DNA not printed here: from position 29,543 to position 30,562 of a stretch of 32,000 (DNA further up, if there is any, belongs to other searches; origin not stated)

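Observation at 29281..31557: Tightly coupled methyltransferase, GIY-YIG nuclease and Vsr operon: a candidate type II R-M system of the rare GIY-YIG class, specificity unknown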

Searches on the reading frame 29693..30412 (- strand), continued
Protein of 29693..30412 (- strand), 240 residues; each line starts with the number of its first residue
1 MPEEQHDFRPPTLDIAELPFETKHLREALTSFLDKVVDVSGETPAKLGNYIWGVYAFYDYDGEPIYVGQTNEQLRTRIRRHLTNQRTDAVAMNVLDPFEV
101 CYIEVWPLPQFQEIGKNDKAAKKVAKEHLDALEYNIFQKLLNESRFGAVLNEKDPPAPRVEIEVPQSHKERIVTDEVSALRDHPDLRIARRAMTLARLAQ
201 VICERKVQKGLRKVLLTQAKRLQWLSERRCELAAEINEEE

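Call 24: fold_search(model_id=the predicted structure, library=pdb)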
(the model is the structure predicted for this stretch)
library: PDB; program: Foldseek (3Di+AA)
matches with E <= 10: 294; with E <= 0.001: 0
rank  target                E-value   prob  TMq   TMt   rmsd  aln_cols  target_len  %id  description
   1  1yd6_C                1.9e-02  0.99  0.26  0.60   5.0       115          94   19  Crystal structure of the GIY-YIG N-terminal endonuclease domain of UvrC from Bacillus caldotenax (released 2005-03-01)
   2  1yd6_D                2.0e-02  0.99  0.26  0.59   5.3       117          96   19  Crystal structure of the GIY-YIG N-terminal endonuclease domain of UvrC from Bacillus caldotenax (released 2005-03-01)
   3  1yd5                  2.0e-02  0.99  0.23  0.55   5.2        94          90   23  Crystal structure of the GIY-YIG N-terminal endonuclease domain of UvrC from Thermotoga maritima: Point mutant N88A boun (released 2005-03-01)
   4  1yd2                  2.4e-02  0.99  0.25  0.58   5.2       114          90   19  Crystal structure of the GIY-YIG N-terminal endonuclease domain of UvrC from Thermotoga maritima: Point mutant Y19F boun (released 2005-03-01)
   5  1yd3                  3.0e-02  0.98  0.25  0.58   5.2       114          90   20  Crystal structure of the GIY-YIG N-terminal endonuclease domain of UvrC from Thermotoga maritima: Point mutant Y43F boun (released 2005-03-01)
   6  1yd6_B                3.4e-02  0.99  0.24  0.61   4.6        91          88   21  Crystal structure of the GIY-YIG N-terminal endonuclease domain of UvrC from Bacillus caldotenax (released 2005-03-01)
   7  1ycz                  3.6e-02  0.98  0.25  0.59   5.2       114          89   20  Crystal structure of the GIY-YIG N-terminal endonuclease domain of UvrC from Thermotoga maritima (released 2005-03-01)
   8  1yd6_A                4.3e-02  0.98  0.27  0.61   5.6       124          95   18  Crystal structure of the GIY-YIG N-terminal endonuclease domain of UvrC from Bacillus caldotenax (released 2005-03-01)
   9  1yd4                  4.6e-02  0.97  0.23  0.55   5.2        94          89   22  Crystal structure of the GIY-YIG N-terminal endonuclease domain of UvrC from Thermotoga maritima: Point mutant Y29F boun (released 2005-03-01)
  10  6fsa_B                4.6e-01  0.02  0.11  0.06  21.4       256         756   11  Beta-Cardiac myosin post-rigor (released 2018-07-25)
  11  9u7u                  5.5e-01  0.16  0.17  0.16   6.5        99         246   19  5hmC specific restriction endonuclease Escherichia coli APEC O1 PD-T4-3 (released 2026-02-11)
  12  9u75_A                5.8e-01  0.16  0.17  0.16   6.5        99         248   18  5hmC specific restriction endonuclease Escherichia coli E. coli O157:H7 PD-T4-3 (released 2026-02-11)
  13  9u75_D                6.2e-01  0.23  0.14  0.14   3.1        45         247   27  5hmC specific restriction endonuclease Escherichia coli E. coli O157:H7 PD-T4-3 (released 2026-02-11)
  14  6m7a_A                8.2e-01  0.04  0.14  0.16  15.2       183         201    8  Structure of REV7-R124A complexed with SHLD3(28-73) (released 2021-01-27)
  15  6m7b_A                8.2e-01  0.03  0.14  0.16  15.9       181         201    7  Structure of REV7-R124A complexed with SHLD3(37-73) (released 2021-01-27)
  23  3oqg_A                1.5e+00  0.06  0.20  0.25  17.0       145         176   16  Restriction endonuclease HPY188I in complex with substrate DNA (released 2010-10-20)
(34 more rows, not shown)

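Call 27: search_solved_structures(query=L011:6095-6955:+, max_evalue=10)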
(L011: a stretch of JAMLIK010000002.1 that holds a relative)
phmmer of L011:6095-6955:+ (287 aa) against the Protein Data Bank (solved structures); distinct sequences matched with E-value up to 10: 1.
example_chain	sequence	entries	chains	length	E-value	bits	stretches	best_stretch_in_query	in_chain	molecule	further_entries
3pgg_A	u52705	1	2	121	1.1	11.5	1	60-134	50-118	U6 snRNA-associated Sm-like protein LSm5. SM domain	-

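Call 33: search_solved_structures(query=A1, max_evalue=10, show_alignments=3)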
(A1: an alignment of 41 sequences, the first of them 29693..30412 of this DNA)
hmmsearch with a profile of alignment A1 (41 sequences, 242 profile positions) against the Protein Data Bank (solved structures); distinct sequences matched with E-value up to 10: 1.
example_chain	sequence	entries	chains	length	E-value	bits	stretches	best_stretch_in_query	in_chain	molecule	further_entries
7oya_W1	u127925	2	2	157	1.2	11.8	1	135-239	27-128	60S ribosomal protein L24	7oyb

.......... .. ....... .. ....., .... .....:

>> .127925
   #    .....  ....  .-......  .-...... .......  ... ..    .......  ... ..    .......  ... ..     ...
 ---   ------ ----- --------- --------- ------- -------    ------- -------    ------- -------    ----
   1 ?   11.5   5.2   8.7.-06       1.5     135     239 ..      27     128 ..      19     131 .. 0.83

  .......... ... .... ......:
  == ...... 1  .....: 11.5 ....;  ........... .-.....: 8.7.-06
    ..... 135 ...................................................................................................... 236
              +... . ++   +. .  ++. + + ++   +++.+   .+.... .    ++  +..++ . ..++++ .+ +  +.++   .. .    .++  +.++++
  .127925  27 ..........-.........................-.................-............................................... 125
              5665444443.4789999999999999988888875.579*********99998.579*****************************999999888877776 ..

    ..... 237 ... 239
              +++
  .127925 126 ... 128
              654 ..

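Call 35: find_homologous_proteins(query=L011:6095-6955:+)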
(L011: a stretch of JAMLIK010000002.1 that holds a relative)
Query L011:6095-6955:+ (287 aa): 3151 proteins with E <= 0.001 among 4411 candidates; the best 120 are listed.
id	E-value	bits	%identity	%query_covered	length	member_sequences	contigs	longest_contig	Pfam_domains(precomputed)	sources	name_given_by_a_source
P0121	3.2e-173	592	88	100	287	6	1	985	-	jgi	jgi:hypothetical protein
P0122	9.2e-173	591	88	100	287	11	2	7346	-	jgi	jgi:hypothetical protein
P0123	8.5e-170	581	88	99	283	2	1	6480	-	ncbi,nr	ncbi:MAG: hypothetical protein J0H51_20810 [Rhizobiales bacterium]|nr:hypothetical protein [Hyphomic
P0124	5.9e-144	496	72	99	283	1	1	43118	-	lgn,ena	-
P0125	7.3e-144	496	73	99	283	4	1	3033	-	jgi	jgi:hypothetical protein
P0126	8.9e-144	496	73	99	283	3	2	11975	-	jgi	jgi:hypothetical protein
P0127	1.2e-143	495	72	99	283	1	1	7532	-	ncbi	-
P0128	1.9e-143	495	72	99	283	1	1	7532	-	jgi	jgi:hypothetical protein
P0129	2.3e-143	495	75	99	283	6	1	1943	-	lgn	-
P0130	3.2e-143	494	73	99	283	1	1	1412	-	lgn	-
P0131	4.3e-143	494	73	99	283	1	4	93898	-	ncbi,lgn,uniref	ncbi:hypothetical protein [Janthinobacterium svalbardensis]|uniref:hypothetical protein n=1 Tax=Jant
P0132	4.5e-143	494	74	99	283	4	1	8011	-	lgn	-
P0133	5.8e-143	493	73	99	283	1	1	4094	-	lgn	-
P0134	5.8e-143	493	73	99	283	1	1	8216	-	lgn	-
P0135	8.5e-143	493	73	99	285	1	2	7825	-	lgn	-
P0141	1.9e-142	492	73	99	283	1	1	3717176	-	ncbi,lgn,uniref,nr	ncbi:hypothetical protein RvVAT039_04770 [Agrobacterium vitis]|uniref:hypothetical protein n=1 Tax=A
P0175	4.1e-139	481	72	99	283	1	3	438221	-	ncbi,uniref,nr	ncbi:hypothetical protein Xlen_10875 [Xanthomonas campestris pv. leeana]|uniref:hypothetical protein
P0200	3.0e-136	471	71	99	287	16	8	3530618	-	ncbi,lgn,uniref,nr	ncbi:hypothetical protein IFJ82_01660 [Novacetimonas hansenii]|uniref:hypothetical protein n=1 Tax=A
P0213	1.6e-134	465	69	99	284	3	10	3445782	-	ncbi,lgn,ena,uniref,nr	ncbi:hypothetical protein WS84_25615 [Burkholderia anthina]|uniref:hypothetical protein n=1 Tax=Burk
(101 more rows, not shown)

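Call 38: find_encoding_contigs(protein=P0002, flank=10000, max_places=4)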
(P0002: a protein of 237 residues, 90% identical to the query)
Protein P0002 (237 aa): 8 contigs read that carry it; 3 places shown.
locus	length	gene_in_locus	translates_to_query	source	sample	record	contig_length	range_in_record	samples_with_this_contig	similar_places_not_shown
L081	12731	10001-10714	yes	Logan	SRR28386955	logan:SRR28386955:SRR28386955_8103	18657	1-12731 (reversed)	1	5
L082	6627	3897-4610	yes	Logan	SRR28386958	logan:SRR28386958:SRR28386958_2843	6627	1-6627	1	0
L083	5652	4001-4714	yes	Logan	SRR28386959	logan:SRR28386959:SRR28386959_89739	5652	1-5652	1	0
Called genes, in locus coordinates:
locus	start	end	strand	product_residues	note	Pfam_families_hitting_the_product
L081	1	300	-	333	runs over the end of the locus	PF01384:PHO4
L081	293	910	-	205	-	PF01865:PhoU_div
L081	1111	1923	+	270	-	PF02673:BacA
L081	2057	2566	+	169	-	PF20582:UPF0758_N, PF04002:RadC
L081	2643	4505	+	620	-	PF00239:Resolvase, PF07508:Recombinase, PF13408:Zn_ribbon_recom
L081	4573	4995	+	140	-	-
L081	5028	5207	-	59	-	-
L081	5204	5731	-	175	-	-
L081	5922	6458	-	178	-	-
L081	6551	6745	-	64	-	-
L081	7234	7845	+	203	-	PF00239:Resolvase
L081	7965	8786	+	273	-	PF06054:CoiA_nuc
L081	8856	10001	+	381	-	PF00145:DNA_methylase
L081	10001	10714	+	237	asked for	PF01541:GIY-YIG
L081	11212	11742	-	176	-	PF13091:PLDc_2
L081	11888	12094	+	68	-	PF04002:RadC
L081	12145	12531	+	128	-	-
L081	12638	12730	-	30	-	?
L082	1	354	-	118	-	?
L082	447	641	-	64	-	-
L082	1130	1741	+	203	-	PF00239:Resolvase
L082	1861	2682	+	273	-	PF06054:CoiA_nuc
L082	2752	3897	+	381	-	PF00145:DNA_methylase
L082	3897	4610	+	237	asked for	PF01541:GIY-YIG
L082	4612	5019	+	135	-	PF03852:Vsr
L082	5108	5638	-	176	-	PF13091:PLDc_2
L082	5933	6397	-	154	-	-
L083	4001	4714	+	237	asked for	PF01541:GIY-YIG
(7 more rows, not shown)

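Call 44: predict_structure(alignment_id=A2)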
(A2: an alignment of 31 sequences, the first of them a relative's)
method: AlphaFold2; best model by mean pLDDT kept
length: 284 residues; sequences in the alignment: 31
mean_pLDDT: 79.1   pTM: 0.76
mean pLDDT of the five models: 79.1, 77.6, 76.7, 75.1, 73.9
residues with pLDDT >= 90: 107; 70-90: 81; 50-70: 88; < 50: 8
segments of 3 or more residues with pLDDT < 50: 1-8
pLDDT, mean of each block of 10 residues (from residue 1): 36 59 59 62 61 60 83 97 86 86 93 66 89 78 73 85 92 68 64 83 90 94 96 95 92 91 91 91 67
secondary structure, 60 per line:
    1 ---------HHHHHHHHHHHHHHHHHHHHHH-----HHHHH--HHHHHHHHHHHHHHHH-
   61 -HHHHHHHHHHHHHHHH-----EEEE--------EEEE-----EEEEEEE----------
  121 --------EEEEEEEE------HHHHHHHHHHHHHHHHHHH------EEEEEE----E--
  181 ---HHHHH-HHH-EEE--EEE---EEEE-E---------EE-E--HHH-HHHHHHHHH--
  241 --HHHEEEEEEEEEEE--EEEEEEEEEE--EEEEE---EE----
elements in order: H10-31 H37-41 H44-59 H62-77 E83-86 E95-98 E104-110 E129-136 H143-161 E168-173 H184-188 E194-196 E199-201 E205-208 H230-238 E246-256 E259-268 E271-275

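Call 47: fold_search(model_id=the predicted structure, library=pdb)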
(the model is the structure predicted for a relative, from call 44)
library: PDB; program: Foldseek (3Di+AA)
matches with E <= 10: 282; with E <= 0.001: 0
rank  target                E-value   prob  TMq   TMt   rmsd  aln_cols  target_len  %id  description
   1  5csa_B                4.2e-02  0.28  0.26  0.11  14.6       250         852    9  Crystal structure of domains BT-BCCP-AC1-AC5 of yeast acetyl-CoA carboxylase (released 2015-10-28)
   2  5csl_B                8.2e-02  0.30  0.24  0.04  10.0       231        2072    7  Crystal structure of the 500 kD yeast acetyl-CoA carboxylase holoenzyme dimer (released 2015-10-28)
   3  5csa_A                3.6e-01  0.12  0.24  0.09  11.6       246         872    6  Crystal structure of domains BT-BCCP-AC1-AC5 of yeast acetyl-CoA carboxylase (released 2015-10-28)
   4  5trc_A                4.3e-01  0.12  0.26  0.19  14.6       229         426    8  Crystal structure of phosphorylated AC3-AC5 domains of yeast acetyl-CoA carboxylase (released 2016-12-07)
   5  6g7m_L                5.8e-01  0.33  0.11  0.06  13.8        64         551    6  Four-site variant (Y222C, C197S, C432S, C433S) of E. coli hydrogenase-2 (released 2019-04-03)
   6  6ehq_L                1.1e+00  0.18  0.10  0.05  13.0        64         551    9  E. coli Hydrogenase-2 (as isolated form). (released 2018-04-18)
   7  5xck_A                1.1e+00  0.03  0.12  0.18  15.3       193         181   13  Crystal structure of Vps29 double mutant (D62A/H86A) from Entamoeba histolytica (released 2017-10-18)
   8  6gam_L                1.1e+00  0.18  0.10  0.05  13.0        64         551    9  Structure of E14Q variant of E. coli hydrogenase-2 (as-isolated enzyme) (released 2019-02-20)
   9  6syo_LLL              1.2e+00  0.21  0.11  0.06  13.9        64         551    5  Hydrogenase-2 variant R479K - As Isolated form (released 2020-10-14)
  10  5fgo_D                1.3e+00  0.35  0.10  0.38   2.5        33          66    6  Crystal structure of D. melanogaster Pur-alpha repeat III. (released 2016-01-20)
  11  5ksr_B                1.4e+00  0.05  0.11  0.12   5.2        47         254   15  Stationary phase survival protein E (SurE) from Xylella fastidiosa - XFSurE-TB (Tetramer Bigger). (released 2017-07-19)
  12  5exv_A                1.4e+00  0.01  0.08  0.12  19.3       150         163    9  Crystal structure of heme binding protein HutX from Vibrio cholerae (released 2016-07-13)
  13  9erc_M                1.5e+00  0.15  0.10  0.05  12.9        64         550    9  Hydrogenase-2 Ni-Li state (released 2025-04-02)
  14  4g56_B                1.5e+00  0.14  0.10  0.09   5.5        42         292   12  Crystal Structure of full length PRMT5/MEP50 complexes from Xenopus laevis (released 2012-10-03)
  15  6k90_A                1.6e+00  0.01  0.10  0.10  17.1       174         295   11  Pyridoxal Kinase from Leishmania donovani in complex with ADP and Pyridoxamine (released 2020-03-25)
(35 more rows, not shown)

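Call 48: find_encoding_contigs(protein=P0175, flank=5000, max_places=2)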
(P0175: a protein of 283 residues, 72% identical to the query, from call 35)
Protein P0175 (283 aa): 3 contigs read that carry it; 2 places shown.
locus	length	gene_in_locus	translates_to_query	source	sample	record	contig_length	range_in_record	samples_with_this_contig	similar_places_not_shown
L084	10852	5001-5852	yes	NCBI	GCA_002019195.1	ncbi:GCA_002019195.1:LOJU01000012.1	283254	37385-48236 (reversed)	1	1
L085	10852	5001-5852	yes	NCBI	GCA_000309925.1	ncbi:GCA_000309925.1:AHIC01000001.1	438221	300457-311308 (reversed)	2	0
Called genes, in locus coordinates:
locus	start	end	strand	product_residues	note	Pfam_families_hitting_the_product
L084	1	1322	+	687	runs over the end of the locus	PF07715:Plug, PF00593:TonB_dep_Rec_b-barrel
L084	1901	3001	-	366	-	PF12760:Zn_ribbon_IS1595 (weak), PF12762:DDE_Tnp_IS1595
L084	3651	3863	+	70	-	-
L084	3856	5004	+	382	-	PF00145:DNA_methylase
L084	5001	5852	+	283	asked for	-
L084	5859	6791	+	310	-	PF16280:DUF4928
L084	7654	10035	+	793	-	PF07715:Plug, PF00593:TonB_dep_Rec_b-barrel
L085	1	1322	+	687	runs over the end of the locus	PF07715:Plug, PF00593:TonB_dep_Rec_b-barrel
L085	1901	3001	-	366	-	PF12760:Zn_ribbon_IS1595 (weak), PF12762:DDE_Tnp_IS1595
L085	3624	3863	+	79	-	-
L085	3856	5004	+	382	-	PF00145:DNA_methylase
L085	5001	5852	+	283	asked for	-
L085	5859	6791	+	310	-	PF16280:DUF4928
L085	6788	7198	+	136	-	PF03852:Vsr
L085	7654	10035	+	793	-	PF07715:Plug, PF00593:TonB_dep_Rec_b-barrel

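Call 49: find_encoding_contigs(protein=P0213, flank=5000, max_places=2)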
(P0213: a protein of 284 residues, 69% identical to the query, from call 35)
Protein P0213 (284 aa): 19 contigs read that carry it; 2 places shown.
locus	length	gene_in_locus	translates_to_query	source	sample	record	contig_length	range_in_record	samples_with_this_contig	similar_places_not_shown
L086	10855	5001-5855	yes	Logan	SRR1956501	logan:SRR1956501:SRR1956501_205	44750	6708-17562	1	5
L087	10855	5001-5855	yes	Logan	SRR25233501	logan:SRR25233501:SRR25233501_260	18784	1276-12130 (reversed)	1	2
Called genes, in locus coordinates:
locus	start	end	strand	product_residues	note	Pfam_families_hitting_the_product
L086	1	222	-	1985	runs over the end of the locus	PF05954:Phage_GPD, PF04717:Phage_base_V, PF22178:Gp5_trimer_C, PF20148:DUF6531, PF25023:TEN_YD-shell, PF05593:RHS_repeat, PF25023:TEN_YD-shell, PF05593:RHS_repeat, +2 more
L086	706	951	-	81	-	PF08845:SymE_toxin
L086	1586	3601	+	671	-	PF10593:Z1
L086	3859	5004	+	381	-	PF00145:DNA_methylase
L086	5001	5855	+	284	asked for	-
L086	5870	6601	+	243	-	PF01541:GIY-YIG (weak)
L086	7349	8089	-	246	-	-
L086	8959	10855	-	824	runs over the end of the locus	PF02518:HATPase_c, PF00204:DNA_gyraseB, PF01751:Toprim, PF21249:GyrB_hook (weak), PF18053:GyrB_insert, PF00986:DNA_gyraseB_C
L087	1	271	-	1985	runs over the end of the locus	PF05954:Phage_GPD, PF04717:Phage_base_V, PF22178:Gp5_trimer_C, PF20148:DUF6531, PF25023:TEN_YD-shell, PF05593:RHS_repeat, PF25023:TEN_YD-shell, PF05593:RHS_repeat, +3 more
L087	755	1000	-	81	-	PF08845:SymE_toxin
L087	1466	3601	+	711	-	PF10593:Z1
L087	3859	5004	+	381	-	PF00145:DNA_methylase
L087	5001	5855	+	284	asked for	-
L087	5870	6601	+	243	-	PF01541:GIY-YIG (weak)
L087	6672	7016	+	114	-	PF03852:Vsr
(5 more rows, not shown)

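Call 50: find_encoding_contigs(protein=P0141, flank=5000, max_places=2)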
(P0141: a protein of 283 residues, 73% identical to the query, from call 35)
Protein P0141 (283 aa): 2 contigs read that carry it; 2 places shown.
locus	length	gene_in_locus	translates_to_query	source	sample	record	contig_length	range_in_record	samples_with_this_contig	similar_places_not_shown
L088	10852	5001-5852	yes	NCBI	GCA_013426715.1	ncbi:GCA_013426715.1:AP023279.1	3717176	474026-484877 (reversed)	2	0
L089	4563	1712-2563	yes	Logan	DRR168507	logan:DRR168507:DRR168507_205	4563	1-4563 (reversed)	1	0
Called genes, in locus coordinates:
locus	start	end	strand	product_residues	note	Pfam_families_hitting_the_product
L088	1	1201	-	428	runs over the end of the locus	-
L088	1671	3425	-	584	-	-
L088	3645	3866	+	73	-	-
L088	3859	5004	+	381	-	PF00145:DNA_methylase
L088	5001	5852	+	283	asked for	-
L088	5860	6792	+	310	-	PF16280:DUF4928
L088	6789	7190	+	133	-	PF03852:Vsr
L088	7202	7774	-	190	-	PF00589:Phage_integrase (faint)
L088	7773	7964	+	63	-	-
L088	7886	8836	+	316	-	PF00665:rve, PF13683:rve_3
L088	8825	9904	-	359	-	PF20172:DUF6538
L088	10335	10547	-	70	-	-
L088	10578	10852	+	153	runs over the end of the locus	-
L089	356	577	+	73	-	-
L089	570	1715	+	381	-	PF00145:DNA_methylase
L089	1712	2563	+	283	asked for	-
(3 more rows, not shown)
